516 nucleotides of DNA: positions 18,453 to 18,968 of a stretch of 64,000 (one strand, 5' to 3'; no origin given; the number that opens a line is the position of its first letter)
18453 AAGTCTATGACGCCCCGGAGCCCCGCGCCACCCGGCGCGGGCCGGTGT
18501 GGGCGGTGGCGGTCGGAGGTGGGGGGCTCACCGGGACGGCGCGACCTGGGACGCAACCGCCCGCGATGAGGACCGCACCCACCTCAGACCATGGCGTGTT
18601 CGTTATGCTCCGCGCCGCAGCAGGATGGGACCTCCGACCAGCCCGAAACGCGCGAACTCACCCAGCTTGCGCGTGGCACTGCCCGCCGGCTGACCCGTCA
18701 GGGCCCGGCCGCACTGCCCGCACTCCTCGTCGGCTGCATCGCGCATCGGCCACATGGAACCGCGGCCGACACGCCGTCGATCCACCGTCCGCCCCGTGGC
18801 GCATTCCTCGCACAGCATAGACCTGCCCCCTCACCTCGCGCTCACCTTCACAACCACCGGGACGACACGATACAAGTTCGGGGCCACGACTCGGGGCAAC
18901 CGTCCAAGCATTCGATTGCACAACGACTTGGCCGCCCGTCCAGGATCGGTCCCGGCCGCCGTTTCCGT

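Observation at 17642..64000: ~46-kb exosortase/PEP-CTERM-type exopolysaccharide island with a non-canonical parts list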

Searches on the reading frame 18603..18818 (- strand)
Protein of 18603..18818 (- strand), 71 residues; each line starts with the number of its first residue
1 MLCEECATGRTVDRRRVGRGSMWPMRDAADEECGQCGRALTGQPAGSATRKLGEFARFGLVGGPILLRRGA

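Call 17: search_protein_families(library=pfam, proteins=[window:18603-18818:-], max_evalue=0.01)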
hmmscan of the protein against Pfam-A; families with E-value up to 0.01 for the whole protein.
window:18603-18818:- (71 aa): 0 families

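Call 54: search_protein_families(library=ncbifam, proteins=[window:18603-18818:-], max_evalue=0.01)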
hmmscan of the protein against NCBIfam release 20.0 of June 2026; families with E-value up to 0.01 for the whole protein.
window:18603-18818:- (71 aa): 0 families
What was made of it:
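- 18603..18818 (-): Possible 71-aa CxxC...CxxC small protein with a C-terminal ...ARFGLxG motif. It is uncertain whether this is a real gene. No family hit (calls 17, 54).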
